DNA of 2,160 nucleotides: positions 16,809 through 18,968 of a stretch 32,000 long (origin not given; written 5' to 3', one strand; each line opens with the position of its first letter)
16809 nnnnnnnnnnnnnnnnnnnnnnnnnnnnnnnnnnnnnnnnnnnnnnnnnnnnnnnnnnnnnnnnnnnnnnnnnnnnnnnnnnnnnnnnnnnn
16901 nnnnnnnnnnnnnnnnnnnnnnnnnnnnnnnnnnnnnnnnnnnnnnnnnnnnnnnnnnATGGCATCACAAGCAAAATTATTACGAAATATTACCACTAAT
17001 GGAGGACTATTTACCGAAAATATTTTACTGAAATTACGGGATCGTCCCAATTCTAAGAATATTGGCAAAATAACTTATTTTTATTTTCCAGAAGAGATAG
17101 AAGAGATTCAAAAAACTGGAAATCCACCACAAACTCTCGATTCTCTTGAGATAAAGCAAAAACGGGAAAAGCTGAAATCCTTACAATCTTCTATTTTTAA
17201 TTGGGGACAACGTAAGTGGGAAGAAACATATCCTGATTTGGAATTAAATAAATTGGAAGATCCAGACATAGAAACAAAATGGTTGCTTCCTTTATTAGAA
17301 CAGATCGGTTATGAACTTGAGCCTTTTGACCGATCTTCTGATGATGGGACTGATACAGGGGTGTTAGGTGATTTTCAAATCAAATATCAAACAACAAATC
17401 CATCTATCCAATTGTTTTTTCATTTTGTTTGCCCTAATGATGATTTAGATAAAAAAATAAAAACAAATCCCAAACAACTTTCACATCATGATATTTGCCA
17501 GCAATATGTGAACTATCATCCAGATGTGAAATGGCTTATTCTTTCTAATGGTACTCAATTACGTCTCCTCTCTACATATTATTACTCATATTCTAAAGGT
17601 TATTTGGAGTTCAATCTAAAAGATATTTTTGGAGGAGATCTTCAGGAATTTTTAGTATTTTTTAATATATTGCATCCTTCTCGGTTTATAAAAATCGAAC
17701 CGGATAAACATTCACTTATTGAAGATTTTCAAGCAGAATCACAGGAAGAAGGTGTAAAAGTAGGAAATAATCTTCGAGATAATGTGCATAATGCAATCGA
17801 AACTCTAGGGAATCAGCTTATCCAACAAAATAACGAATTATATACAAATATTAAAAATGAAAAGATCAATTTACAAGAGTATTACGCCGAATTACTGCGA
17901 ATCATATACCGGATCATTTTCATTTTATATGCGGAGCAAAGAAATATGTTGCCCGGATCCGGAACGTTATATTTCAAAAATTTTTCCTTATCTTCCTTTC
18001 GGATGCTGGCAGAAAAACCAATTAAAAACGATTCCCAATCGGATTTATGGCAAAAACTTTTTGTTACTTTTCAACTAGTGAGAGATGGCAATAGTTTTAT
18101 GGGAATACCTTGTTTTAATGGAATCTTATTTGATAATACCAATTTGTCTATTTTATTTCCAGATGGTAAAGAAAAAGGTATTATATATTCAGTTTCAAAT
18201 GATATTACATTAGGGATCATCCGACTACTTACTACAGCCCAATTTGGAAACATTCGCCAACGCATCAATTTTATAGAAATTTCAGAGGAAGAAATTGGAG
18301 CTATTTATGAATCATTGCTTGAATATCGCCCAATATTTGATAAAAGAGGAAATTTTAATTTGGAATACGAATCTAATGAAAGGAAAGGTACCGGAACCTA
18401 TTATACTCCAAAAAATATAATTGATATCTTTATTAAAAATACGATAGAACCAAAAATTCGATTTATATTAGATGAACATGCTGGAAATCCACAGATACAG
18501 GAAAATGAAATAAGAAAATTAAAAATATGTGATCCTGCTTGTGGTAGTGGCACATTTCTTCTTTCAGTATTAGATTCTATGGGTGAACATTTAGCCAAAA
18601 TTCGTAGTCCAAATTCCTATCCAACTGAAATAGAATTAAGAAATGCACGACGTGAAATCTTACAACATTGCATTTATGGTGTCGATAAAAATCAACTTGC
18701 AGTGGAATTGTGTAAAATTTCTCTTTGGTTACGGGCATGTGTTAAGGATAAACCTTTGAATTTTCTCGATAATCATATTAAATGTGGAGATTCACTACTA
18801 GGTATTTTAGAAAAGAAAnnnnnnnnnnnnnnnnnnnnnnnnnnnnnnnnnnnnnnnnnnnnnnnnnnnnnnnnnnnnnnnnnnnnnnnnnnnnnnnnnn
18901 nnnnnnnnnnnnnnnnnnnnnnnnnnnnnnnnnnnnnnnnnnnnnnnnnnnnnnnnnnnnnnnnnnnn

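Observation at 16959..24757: Tandem paralogous methyltransferases: a shared ~610-aa N-terminal half grafted onto two unrelated catalytic/specificity halves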

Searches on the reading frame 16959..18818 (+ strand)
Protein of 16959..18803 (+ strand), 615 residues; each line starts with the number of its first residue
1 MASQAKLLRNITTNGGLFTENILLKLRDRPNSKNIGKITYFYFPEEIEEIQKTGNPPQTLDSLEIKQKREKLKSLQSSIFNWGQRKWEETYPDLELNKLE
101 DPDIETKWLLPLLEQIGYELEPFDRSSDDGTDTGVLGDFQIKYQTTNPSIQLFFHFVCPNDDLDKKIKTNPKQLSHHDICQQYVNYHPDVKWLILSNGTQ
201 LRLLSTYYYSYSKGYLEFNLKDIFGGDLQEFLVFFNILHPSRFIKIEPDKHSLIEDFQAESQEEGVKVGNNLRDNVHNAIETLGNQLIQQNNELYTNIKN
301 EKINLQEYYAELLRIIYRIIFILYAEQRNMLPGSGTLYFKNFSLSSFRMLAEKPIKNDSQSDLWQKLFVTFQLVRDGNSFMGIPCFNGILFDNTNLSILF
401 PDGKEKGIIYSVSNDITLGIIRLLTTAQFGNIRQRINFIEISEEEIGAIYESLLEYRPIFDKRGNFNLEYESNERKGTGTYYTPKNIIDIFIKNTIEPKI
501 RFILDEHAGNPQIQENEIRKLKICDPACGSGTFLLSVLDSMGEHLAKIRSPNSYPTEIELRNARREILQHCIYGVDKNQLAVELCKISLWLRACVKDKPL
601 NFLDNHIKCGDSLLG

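Call 11: find_homologous_proteins(query=window:16959-18803:+, max_evalue=1e-10)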
Query window:16959-18803:+ (615 aa): 61 proteins with E <= 1e-10 among 8000 candidates.
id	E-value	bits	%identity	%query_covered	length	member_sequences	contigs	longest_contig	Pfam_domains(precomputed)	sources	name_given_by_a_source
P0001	1.5e-211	722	55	100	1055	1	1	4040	PF02384.23,PF07669.18,PF20473.5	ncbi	ncbi:MAG: Eco57I restriction-modification methylase domain-containing protein, partial [Promethearch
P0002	4.5e-195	668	53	99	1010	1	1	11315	PF02384.23,PF07669.18,PF20473.5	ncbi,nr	ncbi:MAG: N-6 DNA methylase, partial [Candidatus Lokiarchaeota archaeon]|nr:N-6 DNA methylase [Candi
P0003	5.0e-182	625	50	100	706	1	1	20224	PF02384.23,PF07669.18,PF20473.5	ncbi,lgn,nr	ncbi:MAG: N-6 DNA methylase [Candidatus Lokiarchaeota archaeon]|nr:N-6 DNA methylase [Candidatus Lok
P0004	2.6e-165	570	48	100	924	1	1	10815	PF02384.23,PF07669.18,PF20473.5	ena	-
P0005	3.2e-157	543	51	83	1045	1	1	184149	PF02384.23,PF07669.18,PF12950.14,PF01170.25,PF20473.5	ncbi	-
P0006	2.3e-154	533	44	99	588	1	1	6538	PF02384.23,PF20473.5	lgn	-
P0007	1.1e-131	459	53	67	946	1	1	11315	PF02384.23,PF07669.18,PF12950.14,PF01170.25,PF20473.5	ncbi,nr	ncbi:MAG: N-6 DNA methylase [Candidatus Lokiarchaeota archaeon]|nr:N-6 DNA methylase [Candidatus Lok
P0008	5.8e-129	450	49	78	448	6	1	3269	-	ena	-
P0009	1.6e-117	412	61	53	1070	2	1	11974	PF02384.23,PF07669.18,PF20473.5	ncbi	ncbi:MAG: Eco57I restriction-modification methylase domain-containing protein [Candidatus Helarchaeo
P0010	5.0e-109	384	55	56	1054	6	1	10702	PF02384.23,PF07669.18,PF20473.5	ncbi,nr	ncbi:MAG TPA: hypothetical protein ENH75_00720, partial [archaeon]|nr:hypothetical protein [archaeon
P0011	6.2e-103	364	60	47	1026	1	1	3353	PF02384.23,PF07669.18,PF20473.5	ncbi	ncbi:MAG: Eco57I restriction-modification methylase domain-containing protein [Promethearchaeota arc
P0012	2.2e-95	339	37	85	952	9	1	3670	PF02384.23,PF07669.18,PF20473.5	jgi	jgi:hypothetical protein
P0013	5.6e-95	337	50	60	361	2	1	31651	-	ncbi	ncbi:MAG: hypothetical protein ACTSPD_17005 [Promethearchaeota archaeon]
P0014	5.3e-69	252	32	83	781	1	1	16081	PF02384.23,PF20473.5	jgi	jgi:hypothetical protein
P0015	1.3e-68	250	34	83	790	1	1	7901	PF02384.23,PF07669.18,PF20473.5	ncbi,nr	ncbi:MAG: N-6 DNA methylase [Magnetococcales bacterium]|nr:N-6 DNA methylase [Magnetococcales bacter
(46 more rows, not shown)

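Call 13: find_encoding_contigs(protein=P0007, flank=10000, max_places=3)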
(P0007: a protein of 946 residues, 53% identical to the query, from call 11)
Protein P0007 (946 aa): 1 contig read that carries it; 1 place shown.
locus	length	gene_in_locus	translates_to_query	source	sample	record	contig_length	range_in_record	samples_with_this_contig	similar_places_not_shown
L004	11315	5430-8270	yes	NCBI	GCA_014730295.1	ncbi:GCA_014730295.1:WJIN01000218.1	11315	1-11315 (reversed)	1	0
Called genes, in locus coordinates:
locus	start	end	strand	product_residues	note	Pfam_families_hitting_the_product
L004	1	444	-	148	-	?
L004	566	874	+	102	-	PF00240:ubiquitin (weak)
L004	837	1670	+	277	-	PF01936:NYN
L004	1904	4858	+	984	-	PF04851:ResIII, PF00176:SNF2-rel_dom, PF00271:Helicase_C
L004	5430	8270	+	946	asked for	PF02384:N6_Mtase, PF20473:MmeI_Mtase, PF01170:UPF0020 (faint), PF07669:Eco57I, PF02384:N6_Mtase, PF12950:TaqI_C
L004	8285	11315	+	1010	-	PF02384:N6_Mtase, PF20473:MmeI_Mtase, PF07669:Eco57I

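Call 14: find_encoding_contigs(protein=P0005, flank=10000, max_places=3)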
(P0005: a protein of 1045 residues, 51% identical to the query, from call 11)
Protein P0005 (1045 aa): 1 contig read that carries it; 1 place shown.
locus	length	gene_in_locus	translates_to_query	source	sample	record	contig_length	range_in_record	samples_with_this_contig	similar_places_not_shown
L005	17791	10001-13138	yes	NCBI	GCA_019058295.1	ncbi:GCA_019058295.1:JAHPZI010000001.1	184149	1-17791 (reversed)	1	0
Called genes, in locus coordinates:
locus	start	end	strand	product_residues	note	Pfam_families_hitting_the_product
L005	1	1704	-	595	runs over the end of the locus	PF03235:GmrSD_N, PF07510:GmrSD_C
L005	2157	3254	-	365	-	PF02747:PCNA_C (faint), PF00705:PCNA_N (weak)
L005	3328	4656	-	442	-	PF10117:McrBC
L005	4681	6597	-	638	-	PF00004:AAA (faint), PF07728:AAA_5, PF28529:McrB_lid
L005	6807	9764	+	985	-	PF04851:ResIII, PF00176:SNF2-rel_dom, PF00271:Helicase_C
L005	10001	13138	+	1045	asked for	PF02384:N6_Mtase, PF01170:UPF0020 (faint), PF20473:MmeI_Mtase (weak), PF07669:Eco57I (weak), PF02384:N6_Mtase, PF07669:Eco57I, PF12950:TaqI_C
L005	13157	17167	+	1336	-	PF02384:N6_Mtase, PF20473:MmeI_Mtase (weak), PF07669:Eco57I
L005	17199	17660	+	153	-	-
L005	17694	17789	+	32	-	?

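Call 15: find_encoding_contigs(protein=P0003, flank=10000, max_places=3)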
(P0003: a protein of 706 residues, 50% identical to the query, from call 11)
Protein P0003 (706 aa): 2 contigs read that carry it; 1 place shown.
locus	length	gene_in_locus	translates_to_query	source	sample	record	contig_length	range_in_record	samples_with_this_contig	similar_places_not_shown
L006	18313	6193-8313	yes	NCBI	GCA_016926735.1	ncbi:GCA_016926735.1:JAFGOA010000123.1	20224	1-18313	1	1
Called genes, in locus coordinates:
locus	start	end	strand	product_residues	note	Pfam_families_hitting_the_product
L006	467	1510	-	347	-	PF02359:CDC48_N, PF02933:CDC48_2, PF02359:CDC48_N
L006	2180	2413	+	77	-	PF09720:Unstab_antitox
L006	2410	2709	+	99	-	PF05016:ParE_toxin (weak)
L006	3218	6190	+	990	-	PF00176:SNF2-rel_dom, PF00270:DEAD (weak), PF04851:ResIII, PF00271:Helicase_C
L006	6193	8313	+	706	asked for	PF02384:N6_Mtase, PF20473:MmeI_Mtase, PF07669:Eco57I (weak)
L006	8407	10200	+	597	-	PF07669:Eco57I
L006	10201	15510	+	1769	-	PF00270:DEAD, PF04851:ResIII, PF00271:Helicase_C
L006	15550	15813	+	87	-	-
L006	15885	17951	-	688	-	-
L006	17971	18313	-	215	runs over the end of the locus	-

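Call 25: find_related_loci(query=A1, collection=genome_contigs, flank=10000)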
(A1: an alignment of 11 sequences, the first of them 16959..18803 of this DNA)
Query A1 (615 aa) in genome_contigs; peptide patterns used: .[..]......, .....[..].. (x = any residue, [..] = any of these).
600 stretches matched a pattern (row limit reached: there are more); 438 encode a relative of the query (tblastn E <= 1e-3); the best 80 are kept; 80 distinct loci.
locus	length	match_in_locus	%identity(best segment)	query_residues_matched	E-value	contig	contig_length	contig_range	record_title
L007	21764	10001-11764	38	9-615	7e-116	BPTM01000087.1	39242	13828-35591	MAG: Candidatus Heimdallarchaeota archaeon 7H_bin003 DNA, 7H_mbSensitive_bin3_NODE_49, whole genome shotgun sequence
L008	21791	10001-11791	38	4-615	2e-113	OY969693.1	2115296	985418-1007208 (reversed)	MAG: Euryarchaeota archaeon isolate MFD04408.bin.c.4 genome assembly, chromosome: 1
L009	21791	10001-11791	35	8-615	4e-110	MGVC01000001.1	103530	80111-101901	MAG: Elusimicrobia bacterium RIFOXYA2_FULL_39_19 rifoxya2_full_scaffold_106, whole genome shotgun sequence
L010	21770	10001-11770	33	8-615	7e-106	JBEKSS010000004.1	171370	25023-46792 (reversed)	MAG: Candidatus Bathyarchaeia archaeon isolate SPRUCE 53 SPRUCE_53_4, whole genome shotgun sequence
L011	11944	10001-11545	35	96-615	2e-93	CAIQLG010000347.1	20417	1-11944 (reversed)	MAG: uncultured Lentisphaerae bacterium isolate AM-lipid-01-D10_bin-0339 genome assembly, contig: bin-0339:347/606, whol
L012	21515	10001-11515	35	107-615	9e-92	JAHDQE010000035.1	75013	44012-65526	MAG: Ornatilinea sp. isolate SM3-B12.1 k141_23977, whole genome shotgun sequence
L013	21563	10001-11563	34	96-615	3e-91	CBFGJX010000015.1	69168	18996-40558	MAG: candidate division WOR-3 bacterium isolate SZTDM_202207_bins_46.1 genome assembly, contig: NODE_15_length_69168_cov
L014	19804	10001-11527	34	107-615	9e-91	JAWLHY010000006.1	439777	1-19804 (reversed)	MAG: Armatimonadota bacterium isolate 30dZY2.bin.9 NODE_34_length_439777_cov_15.287981, whole genome shotgun sequence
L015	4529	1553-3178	34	69-615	7e-91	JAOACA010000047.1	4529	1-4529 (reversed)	MAG: Candidatus Bipolaricaulota bacterium isolate SKW192 NODE_47_length_4529_cov_3.654313, whole genome shotgun sequence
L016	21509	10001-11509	35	107-615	6e-90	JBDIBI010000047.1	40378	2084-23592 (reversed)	MAG: Blastocatellia bacterium isolate AS-MICRO-OLR.206 NODE_2745_length_40378_cov_34.329483, whole genome shotgun sequen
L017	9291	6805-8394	34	82-615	2e-89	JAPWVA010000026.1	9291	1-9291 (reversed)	MAG: Actinomycetota bacterium isolate RSWS17 scaffold_1644_c1, whole genome shotgun sequence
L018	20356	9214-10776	33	107-615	3e-89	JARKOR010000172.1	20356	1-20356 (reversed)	MAG: Candidatus Nanosynbacter sp. isolate D148_maxbin.008 k141_52435, whole genome shotgun sequence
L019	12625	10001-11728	33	30-615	6e-89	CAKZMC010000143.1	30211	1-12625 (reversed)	MAG TPA_asm: uncultured actinobacterium isolate SRR5214706_bin.23_CONCOCT_v1.1_MAG genome assembly, contig: ERZ1744544.8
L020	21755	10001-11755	30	2-615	2e-87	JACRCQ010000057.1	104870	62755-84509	MAG: Deltaproteobacteria bacterium isolate NC_groundwater_1650_Pr3_B-0.1um_66_101 SR-2_scaffold_141_2379738, whole genom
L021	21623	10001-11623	34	82-615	2e-86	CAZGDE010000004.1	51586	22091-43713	MAG TPA_asm: uncultured bacterium isolate binchicken_co311_160 genome assembly, contig: NODE_1143_length_51586_cov_6.698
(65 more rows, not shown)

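Call 47: predict_structure(alignment_id=A2)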
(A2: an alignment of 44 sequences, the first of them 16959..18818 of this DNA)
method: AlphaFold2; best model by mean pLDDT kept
length: 620 residues; sequences in the alignment: 44
mean_pLDDT: 86.8   pTM: 0.80
mean pLDDT of the five models: 86.8, 86.8, 85.7, 85.6, 84.7
residues with pLDDT >= 90: 336; 70-90: 233; 50-70: 37; < 50: 14
segments of 3 or more residues with pLDDT < 50: 1-4, 477-479, 614-620
pLDDT, mean of each block of 10 residues (from residue 1): 62 87 91 93 89 83 93 97 95 84 89 96 74 62 91 92 84 85 85 95 83 87 95 97 85 93 84 93 97 97 95 93 87 89 92 91 95 92 82 89 80 97 89 80 77 87 94 55 77 93 94 95 89 92 92 75 92 87 83 80 82 49
secondary structure, 60 per line:
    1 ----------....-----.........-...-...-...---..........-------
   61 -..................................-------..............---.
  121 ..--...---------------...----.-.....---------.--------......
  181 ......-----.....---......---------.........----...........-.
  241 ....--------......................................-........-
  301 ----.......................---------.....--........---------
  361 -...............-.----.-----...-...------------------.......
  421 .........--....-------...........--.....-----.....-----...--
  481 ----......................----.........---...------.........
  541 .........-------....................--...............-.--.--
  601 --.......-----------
elements in order: E11-14 H20-28 H44-53 H62-95 H103-116 E120-122 E143-145 E152-156 H176-186 E192-196 E200-205 E215-219 H220-223 H228-238 H240-243 H253-290 H292-299 H305-327 H337-341 H344-351 H362-376 H414-425 E426-429 E432-435 H443-453 E456-460 E466-470 H485-506 H511-519 E523-525 H532-549 H557-571 E572-576 H579-593 H603-606 E607-609

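Call 50: fold_search(model_id=the predicted structure, library=pdb)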
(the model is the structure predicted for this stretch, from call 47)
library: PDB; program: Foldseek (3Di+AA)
matches with E <= 10: 151; with E <= 0.001: 5
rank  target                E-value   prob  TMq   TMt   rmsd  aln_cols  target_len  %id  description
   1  5hr4_C                1.8e-04  1.00  0.29  0.24   7.1       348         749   17  Structure of Type IIL restriction-modification enzyme MmeI in complex with DNA has implications for engineering of new (released 2016-04-27)
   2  2okc_B                1.9e-04  1.00  0.23  0.31   9.0       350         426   18  Crystal structure of Type I restriction enzyme StySJI M protein (NP_813429.1) from Bacteroides thetaiotaomicron VPI-54 (released 2007-01-30)
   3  5hr4_J                2.2e-04  1.00  0.29  0.24   6.7       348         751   17  Structure of Type IIL restriction-modification enzyme MmeI in complex with DNA has implications for engineering of new (released 2016-04-27)
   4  2okc_A                4.7e-04  1.00  0.23  0.31   8.9       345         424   18  Crystal structure of Type I restriction enzyme StySJI M protein (NP_813429.1) from Bacteroides thetaiotaomicron VPI-54 (released 2007-01-30)
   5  8q56_A                8.2e-04  1.00  0.28  0.16  10.8       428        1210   14  PglX methyltransferase of Salmonella BREX phage defence system (aka BrxX) bound to inhibitor Ocr (released 2024-08-21)
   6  9ewz_C                1.3e-03  1.00  0.31  0.17   9.7       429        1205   14  Cryo-EM structure of the E. coli BrxX methyltransferase in complex with DNA (released 2025-03-05)
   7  8c45_A                1.6e-03  1.00  0.26  0.15  11.6       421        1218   15  PglX methyltransferase from the Salmonella BREX phage defence system (aka BrxX) (released 2024-07-10)
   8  9ex7_A                2.9e-03  1.00  0.28  0.16  10.7       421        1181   14  Cryo-EM structure of the E. coli BrxX methyltransferase in complex with Ocr (released 2025-03-05)
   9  7lo5_B                2.9e-03  0.99  0.24  0.16  17.0       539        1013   12  cryoEM structure DrdV-DNA complex (released 2021-03-17)
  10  7lo5_D                3.1e-03  0.99  0.21  0.14  20.5       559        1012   12  cryoEM structure DrdV-DNA complex (released 2021-03-17)
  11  7lvv_B                3.7e-03  1.00  0.26  0.17  17.2       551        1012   14  cryoEM structure DrdV-DNA complex (released 2021-03-17)
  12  7lo5_C                3.9e-03  0.99  0.24  0.17  17.2       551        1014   12  cryoEM structure DrdV-DNA complex (released 2021-03-17)
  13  7lo5_A                4.4e-03  0.99  0.24  0.16  18.7       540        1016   14  cryoEM structure DrdV-DNA complex (released 2021-03-17)
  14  8c45_B                6.1e-03  1.00  0.30  0.17  10.5       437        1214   13  PglX methyltransferase from the Salmonella BREX phage defence system (aka BrxX) (released 2024-07-10)
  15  7lvv_A                8.0e-03  0.99  0.25  0.17  17.3       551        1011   13  cryoEM structure DrdV-DNA complex (released 2021-03-17)
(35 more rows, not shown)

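Call 58: find_encoding_contigs(protein=P0009, flank=10000, max_places=2)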
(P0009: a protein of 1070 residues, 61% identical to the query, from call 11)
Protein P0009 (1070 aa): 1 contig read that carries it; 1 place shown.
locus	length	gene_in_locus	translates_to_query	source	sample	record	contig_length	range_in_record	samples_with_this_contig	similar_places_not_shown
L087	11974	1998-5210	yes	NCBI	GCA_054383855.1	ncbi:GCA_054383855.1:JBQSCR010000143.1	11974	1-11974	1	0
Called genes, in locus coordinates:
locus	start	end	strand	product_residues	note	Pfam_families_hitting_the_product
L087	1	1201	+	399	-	?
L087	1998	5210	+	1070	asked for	PF02384:N6_Mtase, PF20473:MmeI_Mtase (weak), PF07669:Eco57I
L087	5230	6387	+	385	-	-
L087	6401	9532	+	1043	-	PF00270:DEAD, PF04851:ResIII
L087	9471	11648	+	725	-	PF00271:Helicase_C (faint)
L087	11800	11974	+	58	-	PF02463:SMC_N (weak), PF13175:AAA_15, PF13476:AAA_23 (weak), PF13304:AAA_21 (weak)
